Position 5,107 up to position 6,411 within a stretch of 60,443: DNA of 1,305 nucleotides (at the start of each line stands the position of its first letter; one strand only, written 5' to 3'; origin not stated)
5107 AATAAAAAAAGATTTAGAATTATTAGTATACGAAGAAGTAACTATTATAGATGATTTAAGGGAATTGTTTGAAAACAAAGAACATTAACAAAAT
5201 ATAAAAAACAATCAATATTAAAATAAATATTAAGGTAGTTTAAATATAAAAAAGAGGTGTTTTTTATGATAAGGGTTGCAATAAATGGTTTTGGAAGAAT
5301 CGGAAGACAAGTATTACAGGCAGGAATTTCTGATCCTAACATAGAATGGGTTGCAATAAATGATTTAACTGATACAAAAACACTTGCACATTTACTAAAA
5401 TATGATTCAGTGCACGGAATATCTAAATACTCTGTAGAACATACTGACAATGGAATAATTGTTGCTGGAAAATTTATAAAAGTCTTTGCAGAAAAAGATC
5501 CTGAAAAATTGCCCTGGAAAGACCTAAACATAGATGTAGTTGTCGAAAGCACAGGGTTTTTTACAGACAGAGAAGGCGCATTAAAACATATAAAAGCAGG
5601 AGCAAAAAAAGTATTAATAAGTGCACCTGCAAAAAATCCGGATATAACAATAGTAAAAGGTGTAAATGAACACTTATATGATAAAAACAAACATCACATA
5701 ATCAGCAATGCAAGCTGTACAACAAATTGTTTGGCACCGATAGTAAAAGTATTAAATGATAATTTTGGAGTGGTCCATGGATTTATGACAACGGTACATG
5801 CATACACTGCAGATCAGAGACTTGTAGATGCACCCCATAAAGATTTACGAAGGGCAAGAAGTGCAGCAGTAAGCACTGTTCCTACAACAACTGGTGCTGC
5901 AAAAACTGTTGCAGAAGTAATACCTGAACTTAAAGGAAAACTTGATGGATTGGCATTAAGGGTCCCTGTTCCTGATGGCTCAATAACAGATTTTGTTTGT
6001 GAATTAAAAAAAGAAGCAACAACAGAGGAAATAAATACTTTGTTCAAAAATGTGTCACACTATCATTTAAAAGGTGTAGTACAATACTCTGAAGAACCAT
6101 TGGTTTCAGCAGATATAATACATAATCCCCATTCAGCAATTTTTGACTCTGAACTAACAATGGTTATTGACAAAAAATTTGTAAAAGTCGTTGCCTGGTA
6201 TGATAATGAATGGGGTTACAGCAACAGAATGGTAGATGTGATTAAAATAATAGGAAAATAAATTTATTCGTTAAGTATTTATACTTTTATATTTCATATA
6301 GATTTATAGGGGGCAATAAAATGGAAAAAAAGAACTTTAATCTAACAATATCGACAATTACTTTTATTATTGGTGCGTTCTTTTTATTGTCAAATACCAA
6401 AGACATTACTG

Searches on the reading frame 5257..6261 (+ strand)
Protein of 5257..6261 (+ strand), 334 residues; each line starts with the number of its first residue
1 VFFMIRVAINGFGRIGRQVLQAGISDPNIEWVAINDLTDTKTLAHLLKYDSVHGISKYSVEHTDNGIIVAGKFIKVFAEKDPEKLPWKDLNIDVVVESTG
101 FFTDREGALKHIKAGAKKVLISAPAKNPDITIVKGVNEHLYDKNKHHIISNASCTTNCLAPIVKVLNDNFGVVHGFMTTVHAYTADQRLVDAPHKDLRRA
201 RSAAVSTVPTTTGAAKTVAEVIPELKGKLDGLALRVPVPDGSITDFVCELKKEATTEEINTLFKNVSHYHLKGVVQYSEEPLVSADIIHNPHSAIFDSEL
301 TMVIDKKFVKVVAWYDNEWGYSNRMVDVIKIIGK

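Call 76: search_protein_families(library=pfam, proteins=[window:5257-6261:+], max_evalue=0.0001)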
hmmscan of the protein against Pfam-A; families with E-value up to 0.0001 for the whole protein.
window:5257-6261:+ (334 aa): 2 families
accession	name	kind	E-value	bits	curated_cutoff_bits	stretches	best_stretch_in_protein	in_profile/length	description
PF02800.25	Gp_dh_C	-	6.4e-67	224.5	24.4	1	159-315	1-158/158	Glyceraldehyde 3-phosphate dehydrogenase, C-terminal domain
PF00044.30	Gp_dh_N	-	1.4e-39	134.9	31.7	1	5-104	1-100/101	Glyceraldehyde 3-phosphate dehydrogenase, NAD binding domain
